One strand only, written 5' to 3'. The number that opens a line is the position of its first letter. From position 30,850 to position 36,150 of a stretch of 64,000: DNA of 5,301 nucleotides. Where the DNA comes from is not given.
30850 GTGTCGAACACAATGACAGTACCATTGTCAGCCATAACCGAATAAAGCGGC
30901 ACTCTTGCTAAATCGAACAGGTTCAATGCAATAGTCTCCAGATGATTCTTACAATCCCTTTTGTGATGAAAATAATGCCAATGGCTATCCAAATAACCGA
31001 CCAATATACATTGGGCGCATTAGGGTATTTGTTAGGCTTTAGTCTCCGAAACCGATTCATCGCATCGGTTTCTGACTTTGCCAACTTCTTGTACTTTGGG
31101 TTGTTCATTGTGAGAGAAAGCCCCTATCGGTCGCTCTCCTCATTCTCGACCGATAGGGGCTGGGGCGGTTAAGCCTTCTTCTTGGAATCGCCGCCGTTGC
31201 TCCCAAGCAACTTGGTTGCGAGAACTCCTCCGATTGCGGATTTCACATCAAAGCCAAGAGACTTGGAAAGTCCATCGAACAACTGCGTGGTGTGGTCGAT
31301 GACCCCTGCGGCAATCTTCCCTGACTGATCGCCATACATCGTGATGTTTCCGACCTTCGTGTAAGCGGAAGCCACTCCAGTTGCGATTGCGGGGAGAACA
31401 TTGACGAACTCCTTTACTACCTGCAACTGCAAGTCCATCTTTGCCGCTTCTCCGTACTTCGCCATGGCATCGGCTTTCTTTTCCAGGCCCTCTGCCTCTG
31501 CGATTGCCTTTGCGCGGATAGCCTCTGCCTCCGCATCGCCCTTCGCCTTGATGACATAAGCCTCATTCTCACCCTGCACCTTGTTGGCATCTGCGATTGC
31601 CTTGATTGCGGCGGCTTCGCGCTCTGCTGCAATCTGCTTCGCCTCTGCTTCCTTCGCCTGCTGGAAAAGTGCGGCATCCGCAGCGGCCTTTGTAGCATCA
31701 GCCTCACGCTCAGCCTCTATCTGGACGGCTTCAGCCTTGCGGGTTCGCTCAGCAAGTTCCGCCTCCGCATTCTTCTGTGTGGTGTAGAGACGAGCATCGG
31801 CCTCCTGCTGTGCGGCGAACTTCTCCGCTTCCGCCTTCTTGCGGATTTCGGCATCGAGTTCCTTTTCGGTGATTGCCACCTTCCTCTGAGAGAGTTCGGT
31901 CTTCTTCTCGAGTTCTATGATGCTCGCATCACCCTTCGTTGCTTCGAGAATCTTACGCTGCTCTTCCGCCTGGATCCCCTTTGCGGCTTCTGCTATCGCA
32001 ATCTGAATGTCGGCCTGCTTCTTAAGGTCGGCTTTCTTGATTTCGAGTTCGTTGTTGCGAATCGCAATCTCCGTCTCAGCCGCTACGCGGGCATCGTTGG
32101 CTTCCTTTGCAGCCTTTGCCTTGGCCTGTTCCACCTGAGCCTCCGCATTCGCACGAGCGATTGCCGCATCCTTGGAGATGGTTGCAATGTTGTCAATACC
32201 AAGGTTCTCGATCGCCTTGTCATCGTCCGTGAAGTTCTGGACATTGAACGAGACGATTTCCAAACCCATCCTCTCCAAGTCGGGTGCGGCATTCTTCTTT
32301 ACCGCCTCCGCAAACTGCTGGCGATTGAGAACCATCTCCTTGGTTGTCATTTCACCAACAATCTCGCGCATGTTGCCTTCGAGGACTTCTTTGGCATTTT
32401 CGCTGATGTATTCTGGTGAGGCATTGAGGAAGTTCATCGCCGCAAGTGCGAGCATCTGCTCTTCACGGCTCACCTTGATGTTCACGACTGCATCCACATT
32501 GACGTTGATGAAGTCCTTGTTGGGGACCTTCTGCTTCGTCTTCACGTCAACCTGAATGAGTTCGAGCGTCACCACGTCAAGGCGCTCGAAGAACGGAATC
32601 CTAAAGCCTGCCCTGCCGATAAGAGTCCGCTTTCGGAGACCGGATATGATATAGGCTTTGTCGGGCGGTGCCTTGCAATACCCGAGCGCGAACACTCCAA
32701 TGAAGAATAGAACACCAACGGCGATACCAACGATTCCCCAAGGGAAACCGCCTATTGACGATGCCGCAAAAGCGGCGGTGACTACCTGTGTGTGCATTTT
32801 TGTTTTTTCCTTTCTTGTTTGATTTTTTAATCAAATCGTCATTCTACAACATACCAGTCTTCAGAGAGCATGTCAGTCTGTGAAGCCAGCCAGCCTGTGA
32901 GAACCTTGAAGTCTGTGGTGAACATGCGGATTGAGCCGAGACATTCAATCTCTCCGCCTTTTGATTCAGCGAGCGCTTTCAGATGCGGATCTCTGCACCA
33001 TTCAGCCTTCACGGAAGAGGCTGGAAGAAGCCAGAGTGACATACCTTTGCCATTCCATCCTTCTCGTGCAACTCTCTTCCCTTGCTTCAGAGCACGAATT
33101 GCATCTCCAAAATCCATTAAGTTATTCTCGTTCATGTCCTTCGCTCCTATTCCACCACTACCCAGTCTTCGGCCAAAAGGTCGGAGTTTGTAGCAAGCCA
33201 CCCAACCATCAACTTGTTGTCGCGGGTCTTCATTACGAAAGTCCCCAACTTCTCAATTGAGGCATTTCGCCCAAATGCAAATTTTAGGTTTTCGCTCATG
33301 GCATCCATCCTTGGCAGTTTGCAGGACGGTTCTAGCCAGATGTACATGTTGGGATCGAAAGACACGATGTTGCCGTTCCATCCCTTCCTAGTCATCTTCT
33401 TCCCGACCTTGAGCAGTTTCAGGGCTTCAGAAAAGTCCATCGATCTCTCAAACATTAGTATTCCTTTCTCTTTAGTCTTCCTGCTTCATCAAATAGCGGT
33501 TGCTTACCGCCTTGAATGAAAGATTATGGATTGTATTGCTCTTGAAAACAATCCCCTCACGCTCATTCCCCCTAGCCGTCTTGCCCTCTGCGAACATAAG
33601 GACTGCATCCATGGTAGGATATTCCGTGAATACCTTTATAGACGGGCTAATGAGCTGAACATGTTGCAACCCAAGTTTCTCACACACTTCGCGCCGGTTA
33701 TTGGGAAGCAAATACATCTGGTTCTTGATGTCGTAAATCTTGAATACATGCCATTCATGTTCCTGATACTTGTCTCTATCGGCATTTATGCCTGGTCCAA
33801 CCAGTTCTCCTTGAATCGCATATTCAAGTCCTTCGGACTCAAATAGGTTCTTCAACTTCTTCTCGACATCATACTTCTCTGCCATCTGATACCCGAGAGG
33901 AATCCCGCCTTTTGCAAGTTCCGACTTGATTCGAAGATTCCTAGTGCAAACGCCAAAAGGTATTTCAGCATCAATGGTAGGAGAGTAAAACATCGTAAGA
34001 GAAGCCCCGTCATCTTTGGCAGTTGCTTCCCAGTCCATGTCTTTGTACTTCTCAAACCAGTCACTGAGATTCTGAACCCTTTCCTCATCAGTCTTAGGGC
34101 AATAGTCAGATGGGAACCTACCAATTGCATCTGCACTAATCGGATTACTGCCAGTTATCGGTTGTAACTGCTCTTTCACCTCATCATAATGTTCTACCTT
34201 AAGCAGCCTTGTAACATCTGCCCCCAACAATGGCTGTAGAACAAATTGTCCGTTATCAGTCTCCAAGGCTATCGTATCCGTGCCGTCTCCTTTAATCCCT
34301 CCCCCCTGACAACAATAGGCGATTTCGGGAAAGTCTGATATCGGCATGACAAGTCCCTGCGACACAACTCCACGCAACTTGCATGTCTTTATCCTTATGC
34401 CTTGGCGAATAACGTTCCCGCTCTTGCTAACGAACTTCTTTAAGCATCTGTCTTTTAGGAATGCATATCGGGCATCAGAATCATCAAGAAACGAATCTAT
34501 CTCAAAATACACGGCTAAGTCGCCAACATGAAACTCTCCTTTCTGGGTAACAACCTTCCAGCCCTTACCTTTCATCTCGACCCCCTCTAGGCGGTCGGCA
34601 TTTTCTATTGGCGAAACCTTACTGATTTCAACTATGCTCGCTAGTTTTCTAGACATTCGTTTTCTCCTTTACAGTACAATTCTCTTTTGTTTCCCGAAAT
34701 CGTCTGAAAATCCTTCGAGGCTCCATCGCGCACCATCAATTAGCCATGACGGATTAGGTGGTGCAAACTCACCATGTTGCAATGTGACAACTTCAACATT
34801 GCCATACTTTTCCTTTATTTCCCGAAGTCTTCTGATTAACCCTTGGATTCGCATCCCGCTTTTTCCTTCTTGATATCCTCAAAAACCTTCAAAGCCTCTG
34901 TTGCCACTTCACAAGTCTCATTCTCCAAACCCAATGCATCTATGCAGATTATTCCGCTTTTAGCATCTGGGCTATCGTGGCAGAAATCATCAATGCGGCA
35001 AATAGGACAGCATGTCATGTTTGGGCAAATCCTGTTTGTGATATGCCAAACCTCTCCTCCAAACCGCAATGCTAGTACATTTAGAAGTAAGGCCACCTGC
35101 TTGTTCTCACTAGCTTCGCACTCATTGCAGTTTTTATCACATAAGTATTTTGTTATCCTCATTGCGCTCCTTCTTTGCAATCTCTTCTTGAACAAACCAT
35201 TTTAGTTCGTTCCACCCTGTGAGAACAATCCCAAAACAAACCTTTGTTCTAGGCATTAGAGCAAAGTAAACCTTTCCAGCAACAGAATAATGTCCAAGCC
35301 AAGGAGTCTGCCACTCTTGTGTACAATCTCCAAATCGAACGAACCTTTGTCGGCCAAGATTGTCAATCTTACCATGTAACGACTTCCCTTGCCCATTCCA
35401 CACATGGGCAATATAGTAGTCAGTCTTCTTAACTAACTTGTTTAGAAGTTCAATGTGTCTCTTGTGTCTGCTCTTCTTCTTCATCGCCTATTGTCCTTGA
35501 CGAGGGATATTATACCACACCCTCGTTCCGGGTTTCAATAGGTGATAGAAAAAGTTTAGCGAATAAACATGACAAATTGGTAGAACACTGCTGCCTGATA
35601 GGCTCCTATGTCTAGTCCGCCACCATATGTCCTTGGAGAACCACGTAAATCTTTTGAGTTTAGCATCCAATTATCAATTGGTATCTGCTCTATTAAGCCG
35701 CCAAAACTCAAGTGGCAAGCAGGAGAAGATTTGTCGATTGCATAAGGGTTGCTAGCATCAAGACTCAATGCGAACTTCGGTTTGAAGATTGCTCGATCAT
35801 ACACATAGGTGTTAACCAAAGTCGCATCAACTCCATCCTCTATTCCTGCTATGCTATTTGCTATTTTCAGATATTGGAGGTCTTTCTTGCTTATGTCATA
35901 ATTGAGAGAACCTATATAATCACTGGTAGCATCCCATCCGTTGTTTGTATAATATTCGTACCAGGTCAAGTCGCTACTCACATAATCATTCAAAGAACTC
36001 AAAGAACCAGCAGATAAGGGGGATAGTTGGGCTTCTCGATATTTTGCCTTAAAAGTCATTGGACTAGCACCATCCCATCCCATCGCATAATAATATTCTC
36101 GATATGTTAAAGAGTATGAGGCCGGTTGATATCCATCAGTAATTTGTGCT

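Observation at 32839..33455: Tandem DUF2829 paralogs, the family that includes the Thoeris sponge Tad2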

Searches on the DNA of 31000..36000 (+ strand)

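Call 8: search_dna_similar(query=window:31000-36000:+, collection=phages, mode=near)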
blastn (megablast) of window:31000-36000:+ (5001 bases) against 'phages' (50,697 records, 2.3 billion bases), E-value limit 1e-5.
No match.
